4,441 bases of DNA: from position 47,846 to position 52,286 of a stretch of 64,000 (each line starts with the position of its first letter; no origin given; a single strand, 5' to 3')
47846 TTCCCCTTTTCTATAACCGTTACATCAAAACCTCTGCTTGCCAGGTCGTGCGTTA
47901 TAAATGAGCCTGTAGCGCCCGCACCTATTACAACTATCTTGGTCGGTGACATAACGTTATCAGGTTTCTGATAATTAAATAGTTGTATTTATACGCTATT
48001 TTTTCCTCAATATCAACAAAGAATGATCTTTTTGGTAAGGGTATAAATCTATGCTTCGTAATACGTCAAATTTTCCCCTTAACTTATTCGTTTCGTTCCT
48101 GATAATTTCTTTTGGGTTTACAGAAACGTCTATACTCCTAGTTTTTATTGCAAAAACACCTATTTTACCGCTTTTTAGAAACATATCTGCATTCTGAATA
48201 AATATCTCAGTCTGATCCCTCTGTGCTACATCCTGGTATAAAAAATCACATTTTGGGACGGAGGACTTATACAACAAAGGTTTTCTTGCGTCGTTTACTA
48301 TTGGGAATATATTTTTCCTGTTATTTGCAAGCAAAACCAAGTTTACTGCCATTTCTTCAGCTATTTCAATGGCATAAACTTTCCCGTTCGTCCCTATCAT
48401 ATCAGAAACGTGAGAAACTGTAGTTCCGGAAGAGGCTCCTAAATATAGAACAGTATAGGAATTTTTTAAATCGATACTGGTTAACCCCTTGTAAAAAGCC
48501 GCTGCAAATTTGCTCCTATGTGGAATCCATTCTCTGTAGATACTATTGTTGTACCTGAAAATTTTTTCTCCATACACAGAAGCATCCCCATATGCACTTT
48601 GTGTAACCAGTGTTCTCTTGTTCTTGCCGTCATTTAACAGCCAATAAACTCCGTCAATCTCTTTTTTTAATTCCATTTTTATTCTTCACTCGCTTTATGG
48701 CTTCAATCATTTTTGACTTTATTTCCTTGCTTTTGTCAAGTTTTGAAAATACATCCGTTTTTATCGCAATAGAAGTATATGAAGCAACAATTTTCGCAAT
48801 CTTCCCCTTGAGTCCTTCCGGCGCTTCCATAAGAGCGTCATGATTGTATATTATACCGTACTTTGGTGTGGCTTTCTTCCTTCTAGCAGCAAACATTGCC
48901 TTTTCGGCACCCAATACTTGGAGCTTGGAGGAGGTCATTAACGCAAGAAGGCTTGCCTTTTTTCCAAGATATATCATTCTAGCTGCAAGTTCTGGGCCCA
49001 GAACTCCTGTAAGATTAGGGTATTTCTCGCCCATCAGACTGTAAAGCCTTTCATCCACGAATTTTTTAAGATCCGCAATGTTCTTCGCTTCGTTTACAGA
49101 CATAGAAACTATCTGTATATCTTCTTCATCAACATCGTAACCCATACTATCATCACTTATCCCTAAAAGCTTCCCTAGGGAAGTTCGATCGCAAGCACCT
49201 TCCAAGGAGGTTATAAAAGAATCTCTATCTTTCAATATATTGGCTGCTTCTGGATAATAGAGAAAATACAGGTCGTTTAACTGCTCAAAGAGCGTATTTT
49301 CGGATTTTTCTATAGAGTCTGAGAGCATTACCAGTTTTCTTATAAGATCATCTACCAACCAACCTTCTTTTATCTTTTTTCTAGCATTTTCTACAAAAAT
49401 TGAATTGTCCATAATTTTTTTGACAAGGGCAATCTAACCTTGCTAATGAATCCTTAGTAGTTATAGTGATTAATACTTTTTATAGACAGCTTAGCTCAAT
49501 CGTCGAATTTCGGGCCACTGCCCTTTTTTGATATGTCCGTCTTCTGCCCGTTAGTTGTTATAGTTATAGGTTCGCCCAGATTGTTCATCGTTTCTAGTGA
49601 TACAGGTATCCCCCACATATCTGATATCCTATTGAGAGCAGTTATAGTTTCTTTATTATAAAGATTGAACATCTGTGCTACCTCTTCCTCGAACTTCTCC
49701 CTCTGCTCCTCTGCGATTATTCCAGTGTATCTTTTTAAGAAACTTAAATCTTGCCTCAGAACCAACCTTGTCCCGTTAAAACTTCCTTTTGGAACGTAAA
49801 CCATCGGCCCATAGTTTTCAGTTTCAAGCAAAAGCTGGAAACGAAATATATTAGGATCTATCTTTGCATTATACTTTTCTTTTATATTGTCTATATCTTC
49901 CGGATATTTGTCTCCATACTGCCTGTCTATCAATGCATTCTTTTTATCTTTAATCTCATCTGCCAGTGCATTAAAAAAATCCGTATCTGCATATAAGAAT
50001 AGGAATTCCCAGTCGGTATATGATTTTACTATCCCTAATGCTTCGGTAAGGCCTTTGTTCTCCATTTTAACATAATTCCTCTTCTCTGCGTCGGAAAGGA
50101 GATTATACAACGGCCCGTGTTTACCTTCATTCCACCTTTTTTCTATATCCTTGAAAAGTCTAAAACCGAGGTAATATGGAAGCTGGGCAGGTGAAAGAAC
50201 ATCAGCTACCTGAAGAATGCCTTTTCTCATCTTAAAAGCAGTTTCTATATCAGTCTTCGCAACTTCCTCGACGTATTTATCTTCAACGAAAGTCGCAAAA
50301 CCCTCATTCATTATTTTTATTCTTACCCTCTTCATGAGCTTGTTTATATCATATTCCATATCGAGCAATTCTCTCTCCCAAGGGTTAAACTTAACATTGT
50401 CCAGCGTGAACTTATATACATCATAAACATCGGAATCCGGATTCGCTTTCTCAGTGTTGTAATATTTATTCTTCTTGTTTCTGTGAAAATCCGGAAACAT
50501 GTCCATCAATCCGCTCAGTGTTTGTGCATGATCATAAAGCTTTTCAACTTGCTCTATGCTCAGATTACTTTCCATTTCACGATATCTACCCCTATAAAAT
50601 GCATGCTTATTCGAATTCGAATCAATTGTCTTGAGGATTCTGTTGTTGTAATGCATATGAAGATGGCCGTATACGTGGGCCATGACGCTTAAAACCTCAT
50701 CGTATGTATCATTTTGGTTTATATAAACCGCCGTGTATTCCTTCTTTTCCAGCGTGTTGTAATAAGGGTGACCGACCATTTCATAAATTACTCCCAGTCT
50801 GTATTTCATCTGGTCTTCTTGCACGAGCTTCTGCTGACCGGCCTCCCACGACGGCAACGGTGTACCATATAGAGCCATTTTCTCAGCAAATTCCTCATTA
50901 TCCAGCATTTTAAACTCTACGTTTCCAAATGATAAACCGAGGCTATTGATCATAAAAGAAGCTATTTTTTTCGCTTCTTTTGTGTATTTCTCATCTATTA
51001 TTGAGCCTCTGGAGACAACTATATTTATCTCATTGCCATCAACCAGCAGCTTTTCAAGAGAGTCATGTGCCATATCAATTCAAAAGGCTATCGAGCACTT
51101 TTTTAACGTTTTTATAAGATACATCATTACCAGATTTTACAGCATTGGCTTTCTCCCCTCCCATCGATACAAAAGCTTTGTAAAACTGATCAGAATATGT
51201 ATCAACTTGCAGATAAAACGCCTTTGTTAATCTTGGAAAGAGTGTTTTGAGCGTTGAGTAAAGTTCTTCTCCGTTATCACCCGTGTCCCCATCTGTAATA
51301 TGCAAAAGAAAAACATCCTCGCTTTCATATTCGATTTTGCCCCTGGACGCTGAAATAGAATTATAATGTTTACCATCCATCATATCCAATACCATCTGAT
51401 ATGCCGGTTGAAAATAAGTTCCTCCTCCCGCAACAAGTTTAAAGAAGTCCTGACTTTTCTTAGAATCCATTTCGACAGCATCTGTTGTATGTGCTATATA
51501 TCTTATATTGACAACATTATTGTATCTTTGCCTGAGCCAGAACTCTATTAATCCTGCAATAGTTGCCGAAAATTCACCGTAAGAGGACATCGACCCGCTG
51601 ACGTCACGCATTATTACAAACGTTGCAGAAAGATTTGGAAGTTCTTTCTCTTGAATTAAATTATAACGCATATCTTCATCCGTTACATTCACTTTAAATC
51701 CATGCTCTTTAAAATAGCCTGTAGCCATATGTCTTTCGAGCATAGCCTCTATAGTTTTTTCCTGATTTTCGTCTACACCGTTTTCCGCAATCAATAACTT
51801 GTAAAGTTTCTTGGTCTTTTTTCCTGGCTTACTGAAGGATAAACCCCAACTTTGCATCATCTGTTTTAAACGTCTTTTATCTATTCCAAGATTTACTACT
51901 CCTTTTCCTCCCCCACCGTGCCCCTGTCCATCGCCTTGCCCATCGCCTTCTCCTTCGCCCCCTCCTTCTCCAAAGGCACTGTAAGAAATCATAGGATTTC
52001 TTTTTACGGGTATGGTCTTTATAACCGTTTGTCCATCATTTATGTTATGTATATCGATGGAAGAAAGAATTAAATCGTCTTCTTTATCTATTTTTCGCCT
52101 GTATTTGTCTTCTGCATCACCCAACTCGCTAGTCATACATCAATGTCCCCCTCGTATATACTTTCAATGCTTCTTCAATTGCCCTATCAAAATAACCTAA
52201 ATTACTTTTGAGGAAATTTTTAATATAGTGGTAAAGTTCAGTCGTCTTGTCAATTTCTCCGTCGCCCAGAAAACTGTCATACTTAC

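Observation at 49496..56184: Four-gene prkA / divergent prkA-like / yeaH(vWA) / spoVR operon in an AT-rich non-halophile-looking archaeon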

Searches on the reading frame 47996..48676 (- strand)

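Call 3: search_protein_families(library=pfam, proteins=[window:47996-48676:-], max_evalue=0.01)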
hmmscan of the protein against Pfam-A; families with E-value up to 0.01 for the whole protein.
window:47996-48676:- (226 aa): 1 family
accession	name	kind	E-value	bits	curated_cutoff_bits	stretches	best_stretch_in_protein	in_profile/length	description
PF01269.23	Fibrillarin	-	3e-75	252.7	27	1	3-224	3-224/227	Fibrillarin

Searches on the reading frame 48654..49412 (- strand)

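Call 3: search_protein_families(library=pfam, proteins=[window:48654-49412:-], max_evalue=0.01)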
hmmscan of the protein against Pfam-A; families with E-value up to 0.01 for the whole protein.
window:48654-49412:- (252 aa): 1 family
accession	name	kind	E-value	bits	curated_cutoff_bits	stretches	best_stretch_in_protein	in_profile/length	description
PF01798.23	Nop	-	3.2e-32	112.3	25.4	1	30-239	1-222/228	snoRNA binding domain, fibrillarin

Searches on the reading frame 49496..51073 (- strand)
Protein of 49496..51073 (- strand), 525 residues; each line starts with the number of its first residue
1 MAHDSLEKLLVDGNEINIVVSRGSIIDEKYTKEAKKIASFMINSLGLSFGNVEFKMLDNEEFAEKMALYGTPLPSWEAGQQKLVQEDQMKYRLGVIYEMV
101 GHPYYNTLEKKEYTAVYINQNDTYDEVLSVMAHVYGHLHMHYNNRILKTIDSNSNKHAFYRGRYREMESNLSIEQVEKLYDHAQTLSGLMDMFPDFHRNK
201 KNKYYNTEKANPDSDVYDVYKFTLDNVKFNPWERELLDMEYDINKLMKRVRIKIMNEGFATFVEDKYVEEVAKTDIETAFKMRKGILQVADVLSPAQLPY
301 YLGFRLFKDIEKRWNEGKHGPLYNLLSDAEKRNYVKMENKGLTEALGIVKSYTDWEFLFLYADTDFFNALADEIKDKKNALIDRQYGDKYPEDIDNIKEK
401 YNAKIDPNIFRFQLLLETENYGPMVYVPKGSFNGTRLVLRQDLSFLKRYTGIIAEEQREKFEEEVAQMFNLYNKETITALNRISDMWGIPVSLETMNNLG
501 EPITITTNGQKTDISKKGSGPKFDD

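Call 3: search_protein_families(library=pfam, proteins=[window:49496-51073:-], max_evalue=0.01)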
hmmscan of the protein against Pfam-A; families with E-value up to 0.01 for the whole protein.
window:49496-51073:- (525 aa): 1 family
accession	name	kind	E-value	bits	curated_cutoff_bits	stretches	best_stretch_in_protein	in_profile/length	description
PF04293.20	SpoVR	-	1.8e-24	86.7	27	2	197-366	201-364/407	SpoVR like protein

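Call 4: search_protein_families(library=ncbifam, proteins=[window:49496-51073:-], max_evalue=0.01)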
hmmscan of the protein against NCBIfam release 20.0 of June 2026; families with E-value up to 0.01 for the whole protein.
window:49496-51073:- (525 aa): 0 families

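Call 69: search_dna_similar(query=window:49496-51073:-, collection=plasmids, mode=protein, max_rows=40, max_evalue=0.001)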
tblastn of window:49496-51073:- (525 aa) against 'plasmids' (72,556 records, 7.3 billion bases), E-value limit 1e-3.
Records with a match: 2; places in all: 2; records where one place covers at least 80% of the query: 1.
Best place of each record, by identity: <60% 2.
By first word of the organism name: Paenibacillus 1; Bacillus 1.
By predicted mobility (MOB-suite, as given by PLSDB): non-mobilizable 2.
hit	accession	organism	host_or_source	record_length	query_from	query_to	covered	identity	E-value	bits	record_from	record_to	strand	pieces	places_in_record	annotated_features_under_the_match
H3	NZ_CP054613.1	Paenibacillus cellulosilyticus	cell culture,soil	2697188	28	523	94%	23.8%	1e-4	53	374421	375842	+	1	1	none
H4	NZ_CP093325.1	Bacillus sp. N5-665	whole organism,peat soil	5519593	27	315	55%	23.0%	2e-5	56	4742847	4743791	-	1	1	none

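Call 78: search_protein_families(library=padloc, proteins=[window:49496-51073:-], max_evalue=0.01)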
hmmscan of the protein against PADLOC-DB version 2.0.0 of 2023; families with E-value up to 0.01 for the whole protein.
window:49496-51073:- (525 aa): 0 families

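Call 87: search_solved_structures(query=A6, max_evalue=1)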
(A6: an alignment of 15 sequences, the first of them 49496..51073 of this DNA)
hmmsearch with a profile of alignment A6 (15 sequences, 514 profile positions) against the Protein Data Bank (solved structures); distinct sequences matched with E-value up to 1: 3.
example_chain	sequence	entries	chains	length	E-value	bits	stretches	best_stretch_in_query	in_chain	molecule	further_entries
4lc9_B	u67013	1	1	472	0.56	11.9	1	445-495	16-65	Glucokinase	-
6e0i_A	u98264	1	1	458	0.73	11.5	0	446-495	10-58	Glucokinase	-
4dch_A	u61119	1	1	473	0.77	11.4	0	446-495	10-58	Glucokinase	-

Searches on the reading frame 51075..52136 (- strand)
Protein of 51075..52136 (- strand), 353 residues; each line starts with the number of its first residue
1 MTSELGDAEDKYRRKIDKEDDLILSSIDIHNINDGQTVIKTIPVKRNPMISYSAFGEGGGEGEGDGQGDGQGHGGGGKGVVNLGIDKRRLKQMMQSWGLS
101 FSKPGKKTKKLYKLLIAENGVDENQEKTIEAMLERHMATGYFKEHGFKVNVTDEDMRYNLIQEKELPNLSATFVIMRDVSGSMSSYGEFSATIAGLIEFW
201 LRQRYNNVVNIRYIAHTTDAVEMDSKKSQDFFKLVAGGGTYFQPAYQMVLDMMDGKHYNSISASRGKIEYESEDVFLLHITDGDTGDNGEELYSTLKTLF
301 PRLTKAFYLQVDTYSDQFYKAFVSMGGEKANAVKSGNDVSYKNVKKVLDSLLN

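Call 3: search_protein_families(library=pfam, proteins=[window:51075-52136:-], max_evalue=0.01)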
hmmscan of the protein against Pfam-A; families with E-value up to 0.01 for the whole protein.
window:51075-52136:- (353 aa): 1 family
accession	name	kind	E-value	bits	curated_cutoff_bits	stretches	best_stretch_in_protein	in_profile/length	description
PF04285.18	DUF444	-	8.8e-19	68.3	27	1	130-325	203-389/418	Protein of unknown function (DUF444)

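Call 4: search_protein_families(library=ncbifam, proteins=[window:51075-52136:-], max_evalue=0.01)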
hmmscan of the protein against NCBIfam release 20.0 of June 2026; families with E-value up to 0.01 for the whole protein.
window:51075-52136:- (353 aa): 6 families
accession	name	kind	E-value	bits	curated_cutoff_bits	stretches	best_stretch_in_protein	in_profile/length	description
NF003711.0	PRK05325.2-3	equivalog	8e-21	74.7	388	1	58-323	72-337/369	hypothetical protein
TIGR02877.1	spore_yhbH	equivalog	3.2e-19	69.3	467.95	1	125-259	161-287/371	sporulation protein YhbH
NF003713.0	PRK05325.2-5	equivalog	2.6e-11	43.2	467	1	128-256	220-346/441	hypothetical protein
NF003707.0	PRK05325.1-2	equivalog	3e-11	43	396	1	136-257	211-330/428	hypothetical protein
NF003708.0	PRK05325.1-3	equivalog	4.5e-10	39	466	1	109-256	185-330/423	hypothetical protein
NF003712.0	PRK05325.2-4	equivalog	1.5e-09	37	421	1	65-297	156-380/446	hypothetical protein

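Call 78: search_protein_families(library=padloc, proteins=[window:51075-52136:-], max_evalue=0.01)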
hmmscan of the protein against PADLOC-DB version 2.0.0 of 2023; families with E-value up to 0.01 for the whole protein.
window:51075-52136:- (353 aa): 1 family
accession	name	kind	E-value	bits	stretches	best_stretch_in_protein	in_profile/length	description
PDLC03330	MTase_II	-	0.0041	14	1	197-350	276-421/430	Type II methyltransferase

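Call 86: search_solved_structures(query=A5, max_evalue=1)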
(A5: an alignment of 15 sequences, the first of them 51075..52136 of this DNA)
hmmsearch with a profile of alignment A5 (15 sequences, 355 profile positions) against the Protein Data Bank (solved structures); distinct sequences matched with E-value up to 1: 1.
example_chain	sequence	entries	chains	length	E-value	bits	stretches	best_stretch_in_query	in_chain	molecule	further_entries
9esh_m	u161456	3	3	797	0.74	12.1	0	11-119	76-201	G-patch domain-containing protein C1486.03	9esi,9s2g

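Call 88: search_protein_families(library=pfam, alignment_id=A5, max_evalue=1)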
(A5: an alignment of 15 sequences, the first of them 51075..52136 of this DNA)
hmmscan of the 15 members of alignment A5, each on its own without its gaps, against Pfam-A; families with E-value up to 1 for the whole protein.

A. member 1, window:51075-52136:- (353 aa): 3 families
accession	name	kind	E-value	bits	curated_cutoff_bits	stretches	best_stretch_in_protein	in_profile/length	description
PF04285.18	DUF444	-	8.8e-19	68.3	27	1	130-325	203-389/418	Protein of unknown function (DUF444)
PF05762.20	VWA_CoxE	-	0.031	14.1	26.4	1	172-242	58-132/222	VWA domain containing CoxE-like protein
PF01978.25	TrmB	-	0.13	12.6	25.6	1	317-352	12-47/68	Sugar-specific transcriptional regulator TrmB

B. families by the number of members that match (of 15 scanned): 11 families
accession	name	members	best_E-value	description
PF04285.18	DUF444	15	2.7e-32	Protein of unknown function (DUF444)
PF05762.20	VWA_CoxE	5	0.019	VWA domain containing CoxE-like protein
PF13519.12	VWA_2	4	0.06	von Willebrand factor type A domain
PF12631.12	MnmE_helical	1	0.0061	MnmE helical domain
PF20231.3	DUF6589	1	0.0076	Family of unknown function (DUF6589)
PF02269.22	TFIID-18kDa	1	0.12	Transcription initiation factor IID, 18kD subunit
PF08157.16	NUC129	1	0.12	NUC129 domain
PF01978.25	TrmB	1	0.13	Sugar-specific transcriptional regulator TrmB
PF20460.3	DUF6713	1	0.15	Family of unknown function (DUF6713)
PF24235.1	RHG29_45_N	1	0.23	Rho GTPase-activating protein 29/45 N-terminal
PF22807.2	TrAA12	1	0.36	TrAA12-like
